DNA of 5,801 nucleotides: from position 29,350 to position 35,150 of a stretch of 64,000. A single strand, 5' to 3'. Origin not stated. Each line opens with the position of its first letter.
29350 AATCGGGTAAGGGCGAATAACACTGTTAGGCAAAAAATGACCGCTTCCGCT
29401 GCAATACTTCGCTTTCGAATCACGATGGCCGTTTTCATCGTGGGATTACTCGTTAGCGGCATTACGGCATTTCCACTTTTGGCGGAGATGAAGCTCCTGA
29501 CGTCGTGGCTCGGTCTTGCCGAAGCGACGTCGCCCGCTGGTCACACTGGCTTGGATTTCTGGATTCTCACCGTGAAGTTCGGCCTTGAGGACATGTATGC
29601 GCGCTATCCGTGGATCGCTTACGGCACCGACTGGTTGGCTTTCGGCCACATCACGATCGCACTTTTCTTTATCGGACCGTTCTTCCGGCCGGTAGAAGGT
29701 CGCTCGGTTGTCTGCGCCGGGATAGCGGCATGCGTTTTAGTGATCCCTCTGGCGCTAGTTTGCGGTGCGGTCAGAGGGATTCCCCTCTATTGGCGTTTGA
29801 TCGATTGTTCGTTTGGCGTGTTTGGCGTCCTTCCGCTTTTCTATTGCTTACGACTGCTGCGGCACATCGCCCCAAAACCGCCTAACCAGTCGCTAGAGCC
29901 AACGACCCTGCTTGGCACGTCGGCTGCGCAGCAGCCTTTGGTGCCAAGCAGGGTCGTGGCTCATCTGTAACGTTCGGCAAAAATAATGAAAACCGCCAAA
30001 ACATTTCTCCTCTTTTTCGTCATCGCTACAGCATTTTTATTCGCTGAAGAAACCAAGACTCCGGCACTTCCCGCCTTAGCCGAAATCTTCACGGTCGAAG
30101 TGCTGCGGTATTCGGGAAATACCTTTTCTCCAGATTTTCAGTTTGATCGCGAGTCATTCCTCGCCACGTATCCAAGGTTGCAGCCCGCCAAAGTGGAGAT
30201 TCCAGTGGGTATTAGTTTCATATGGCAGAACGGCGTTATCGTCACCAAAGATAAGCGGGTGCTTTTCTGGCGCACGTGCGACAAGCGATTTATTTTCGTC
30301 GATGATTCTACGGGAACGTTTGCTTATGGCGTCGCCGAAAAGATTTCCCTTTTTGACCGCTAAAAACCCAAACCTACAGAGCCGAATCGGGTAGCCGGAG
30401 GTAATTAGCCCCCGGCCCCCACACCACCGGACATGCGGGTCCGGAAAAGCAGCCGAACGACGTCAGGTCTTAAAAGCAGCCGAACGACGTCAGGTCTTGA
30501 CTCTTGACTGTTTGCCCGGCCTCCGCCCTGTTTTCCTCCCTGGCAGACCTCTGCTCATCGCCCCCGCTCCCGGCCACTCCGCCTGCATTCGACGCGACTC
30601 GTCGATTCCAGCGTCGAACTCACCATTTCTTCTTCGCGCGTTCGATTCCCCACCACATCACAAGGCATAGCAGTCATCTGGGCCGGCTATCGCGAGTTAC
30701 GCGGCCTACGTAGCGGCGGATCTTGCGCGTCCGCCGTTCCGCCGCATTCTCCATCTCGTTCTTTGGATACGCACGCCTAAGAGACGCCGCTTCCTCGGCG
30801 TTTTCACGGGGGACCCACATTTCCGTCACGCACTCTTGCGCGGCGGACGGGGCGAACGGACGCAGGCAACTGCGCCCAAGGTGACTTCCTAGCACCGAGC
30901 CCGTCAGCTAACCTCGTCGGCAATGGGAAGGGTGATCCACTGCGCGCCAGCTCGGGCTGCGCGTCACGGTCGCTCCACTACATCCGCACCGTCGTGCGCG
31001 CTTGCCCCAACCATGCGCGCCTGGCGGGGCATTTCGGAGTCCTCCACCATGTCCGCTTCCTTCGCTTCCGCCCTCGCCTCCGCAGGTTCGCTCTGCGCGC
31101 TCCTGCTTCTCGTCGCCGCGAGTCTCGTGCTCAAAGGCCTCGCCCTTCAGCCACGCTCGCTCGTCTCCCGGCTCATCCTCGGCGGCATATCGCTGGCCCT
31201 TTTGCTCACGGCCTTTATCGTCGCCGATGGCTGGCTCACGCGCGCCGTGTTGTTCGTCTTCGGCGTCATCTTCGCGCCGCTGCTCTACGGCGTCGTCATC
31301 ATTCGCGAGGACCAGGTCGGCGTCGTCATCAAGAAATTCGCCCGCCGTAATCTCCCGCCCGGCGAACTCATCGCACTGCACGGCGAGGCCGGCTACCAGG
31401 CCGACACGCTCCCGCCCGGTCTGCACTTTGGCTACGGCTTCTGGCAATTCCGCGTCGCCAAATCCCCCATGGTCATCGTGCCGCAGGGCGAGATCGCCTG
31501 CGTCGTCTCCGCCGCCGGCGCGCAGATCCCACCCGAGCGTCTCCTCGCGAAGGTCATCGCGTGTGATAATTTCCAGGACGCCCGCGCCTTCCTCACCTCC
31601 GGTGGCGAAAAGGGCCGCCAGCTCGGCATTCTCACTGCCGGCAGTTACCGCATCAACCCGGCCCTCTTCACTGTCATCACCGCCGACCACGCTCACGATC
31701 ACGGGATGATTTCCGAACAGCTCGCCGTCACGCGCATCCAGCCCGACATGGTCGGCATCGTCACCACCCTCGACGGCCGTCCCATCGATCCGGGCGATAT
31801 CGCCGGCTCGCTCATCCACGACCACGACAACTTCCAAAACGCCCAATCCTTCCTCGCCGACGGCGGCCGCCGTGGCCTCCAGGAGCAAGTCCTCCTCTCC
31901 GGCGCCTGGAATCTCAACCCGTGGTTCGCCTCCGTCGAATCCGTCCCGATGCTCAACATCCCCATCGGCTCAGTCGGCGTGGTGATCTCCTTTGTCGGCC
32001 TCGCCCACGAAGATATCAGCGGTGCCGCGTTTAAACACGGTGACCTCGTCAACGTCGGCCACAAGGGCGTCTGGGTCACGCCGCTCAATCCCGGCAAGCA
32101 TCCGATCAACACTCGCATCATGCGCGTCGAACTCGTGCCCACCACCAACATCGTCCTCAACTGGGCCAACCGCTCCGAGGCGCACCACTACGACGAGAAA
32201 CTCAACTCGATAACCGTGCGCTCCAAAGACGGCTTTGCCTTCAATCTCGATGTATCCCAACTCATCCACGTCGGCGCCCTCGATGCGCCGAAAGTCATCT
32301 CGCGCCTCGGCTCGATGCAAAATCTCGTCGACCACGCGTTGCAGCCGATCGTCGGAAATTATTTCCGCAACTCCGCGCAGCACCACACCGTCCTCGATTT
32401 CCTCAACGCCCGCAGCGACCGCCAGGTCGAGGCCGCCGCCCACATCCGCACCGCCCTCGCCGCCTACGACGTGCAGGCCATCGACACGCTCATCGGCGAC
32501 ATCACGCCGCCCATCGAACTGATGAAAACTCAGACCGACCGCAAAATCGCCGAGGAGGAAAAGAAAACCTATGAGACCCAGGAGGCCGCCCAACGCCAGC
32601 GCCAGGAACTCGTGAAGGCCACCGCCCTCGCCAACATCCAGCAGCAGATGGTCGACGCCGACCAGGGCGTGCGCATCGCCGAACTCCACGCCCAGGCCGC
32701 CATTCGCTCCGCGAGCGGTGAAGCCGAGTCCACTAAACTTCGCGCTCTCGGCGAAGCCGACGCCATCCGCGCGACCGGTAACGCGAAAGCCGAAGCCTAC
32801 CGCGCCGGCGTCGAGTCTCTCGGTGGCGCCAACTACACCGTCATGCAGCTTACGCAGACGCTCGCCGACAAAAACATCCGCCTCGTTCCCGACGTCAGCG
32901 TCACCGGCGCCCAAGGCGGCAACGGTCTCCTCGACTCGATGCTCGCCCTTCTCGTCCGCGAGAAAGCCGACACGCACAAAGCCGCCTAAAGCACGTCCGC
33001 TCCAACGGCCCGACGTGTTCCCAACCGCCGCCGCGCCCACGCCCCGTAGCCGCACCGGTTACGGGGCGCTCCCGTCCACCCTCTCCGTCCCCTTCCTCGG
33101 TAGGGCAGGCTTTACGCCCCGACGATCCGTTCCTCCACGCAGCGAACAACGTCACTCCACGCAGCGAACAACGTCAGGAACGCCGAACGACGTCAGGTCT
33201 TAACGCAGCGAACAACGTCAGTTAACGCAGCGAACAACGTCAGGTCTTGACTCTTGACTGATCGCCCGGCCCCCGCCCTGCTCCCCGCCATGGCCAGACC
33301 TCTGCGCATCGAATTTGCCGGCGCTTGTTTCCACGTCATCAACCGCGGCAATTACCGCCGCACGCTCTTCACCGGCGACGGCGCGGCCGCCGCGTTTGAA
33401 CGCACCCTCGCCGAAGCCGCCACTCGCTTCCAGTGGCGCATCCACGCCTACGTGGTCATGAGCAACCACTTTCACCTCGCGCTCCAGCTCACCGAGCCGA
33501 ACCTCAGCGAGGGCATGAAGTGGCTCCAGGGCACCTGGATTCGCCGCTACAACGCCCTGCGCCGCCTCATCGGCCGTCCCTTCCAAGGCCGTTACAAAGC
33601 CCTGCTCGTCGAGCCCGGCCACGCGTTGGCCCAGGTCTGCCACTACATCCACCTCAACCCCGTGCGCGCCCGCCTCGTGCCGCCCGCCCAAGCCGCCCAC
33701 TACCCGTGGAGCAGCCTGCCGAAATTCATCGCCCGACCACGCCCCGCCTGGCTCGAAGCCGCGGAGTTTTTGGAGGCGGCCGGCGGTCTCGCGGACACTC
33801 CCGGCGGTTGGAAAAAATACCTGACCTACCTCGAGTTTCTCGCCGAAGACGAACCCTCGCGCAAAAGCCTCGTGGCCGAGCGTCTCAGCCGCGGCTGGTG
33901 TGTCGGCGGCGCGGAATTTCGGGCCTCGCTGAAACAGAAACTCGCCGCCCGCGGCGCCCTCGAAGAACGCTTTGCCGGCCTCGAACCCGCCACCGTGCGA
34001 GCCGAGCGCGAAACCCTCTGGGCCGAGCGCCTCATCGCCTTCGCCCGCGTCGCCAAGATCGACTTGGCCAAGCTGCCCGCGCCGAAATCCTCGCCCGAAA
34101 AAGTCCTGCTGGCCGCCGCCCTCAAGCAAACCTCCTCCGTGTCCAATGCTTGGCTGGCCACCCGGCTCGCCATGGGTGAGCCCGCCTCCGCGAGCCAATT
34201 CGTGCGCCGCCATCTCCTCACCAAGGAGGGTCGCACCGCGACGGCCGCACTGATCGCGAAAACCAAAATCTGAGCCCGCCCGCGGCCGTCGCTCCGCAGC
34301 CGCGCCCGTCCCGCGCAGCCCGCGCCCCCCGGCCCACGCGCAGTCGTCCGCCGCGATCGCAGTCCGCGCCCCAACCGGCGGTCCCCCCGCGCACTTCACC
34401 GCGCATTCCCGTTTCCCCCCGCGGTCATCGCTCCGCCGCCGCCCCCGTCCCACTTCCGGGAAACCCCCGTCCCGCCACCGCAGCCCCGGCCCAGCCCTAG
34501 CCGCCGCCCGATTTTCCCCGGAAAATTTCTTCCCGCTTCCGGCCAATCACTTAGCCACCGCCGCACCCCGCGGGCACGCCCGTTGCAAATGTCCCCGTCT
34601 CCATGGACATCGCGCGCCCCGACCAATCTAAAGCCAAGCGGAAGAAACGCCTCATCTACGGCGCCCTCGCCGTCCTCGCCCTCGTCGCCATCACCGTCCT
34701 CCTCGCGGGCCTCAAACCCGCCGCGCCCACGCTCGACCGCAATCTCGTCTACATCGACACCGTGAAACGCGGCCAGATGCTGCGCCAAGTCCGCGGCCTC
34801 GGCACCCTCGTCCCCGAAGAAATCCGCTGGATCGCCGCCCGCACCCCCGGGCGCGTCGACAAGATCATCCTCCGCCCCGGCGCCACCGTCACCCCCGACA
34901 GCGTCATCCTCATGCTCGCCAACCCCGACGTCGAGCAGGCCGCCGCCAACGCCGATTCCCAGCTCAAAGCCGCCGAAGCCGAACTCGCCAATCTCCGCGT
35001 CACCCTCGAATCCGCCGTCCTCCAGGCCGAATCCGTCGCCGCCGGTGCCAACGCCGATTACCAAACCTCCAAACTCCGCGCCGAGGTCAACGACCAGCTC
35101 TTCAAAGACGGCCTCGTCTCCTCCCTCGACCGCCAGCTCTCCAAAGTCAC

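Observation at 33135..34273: RAYT/IS200-like HUH tyrosine-transposase homolog with C-terminal HTH extension, preceded by an iteron-like array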

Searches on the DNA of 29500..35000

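Call 51: search_rna_families(source=window, start=29500, end=35000, threshold=evalue, max_evalue=1)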
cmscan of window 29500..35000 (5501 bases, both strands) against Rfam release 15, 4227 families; matches with E-value up to 1: 4.
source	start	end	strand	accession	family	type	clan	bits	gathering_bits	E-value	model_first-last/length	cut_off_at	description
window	30764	30937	+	RF00379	c-di-AMP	Cis-reg; riboswitch;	-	54.9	38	4.7e-11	1-134/134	no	c-di-AMP riboswitch aptamer (ydaO/yuaA leader)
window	29894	29965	+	RF04038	mir-5985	Gene; miRNA;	-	34.1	100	0.00074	1-74/74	no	mir-5985 microRNA precursor family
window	29894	29963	-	RF04038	mir-5985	Gene; miRNA;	-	30.9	100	0.005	1-74/74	no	mir-5985 microRNA precursor family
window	30312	30336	-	RF01792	eiav_FSE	Cis-reg; frameshift_element;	-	20.9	40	0.14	1-35/35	no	ribosomal frameshift site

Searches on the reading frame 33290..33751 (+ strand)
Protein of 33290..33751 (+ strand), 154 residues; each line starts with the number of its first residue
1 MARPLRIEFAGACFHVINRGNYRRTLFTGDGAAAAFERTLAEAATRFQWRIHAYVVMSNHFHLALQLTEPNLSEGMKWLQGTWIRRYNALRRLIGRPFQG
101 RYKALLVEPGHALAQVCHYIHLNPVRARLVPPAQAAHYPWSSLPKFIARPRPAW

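Call 7: search_protein_families(library=pfam, proteins=[window:33290-33751:+], max_evalue=1)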
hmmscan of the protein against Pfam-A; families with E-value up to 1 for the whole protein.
window:33290-33751:+ (154 aa): 1 family
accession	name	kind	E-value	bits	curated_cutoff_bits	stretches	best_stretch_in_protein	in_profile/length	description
PF01797.21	Y1_Tnp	-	1.4e-11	45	23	1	14-121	7-119/121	Transposase IS200 like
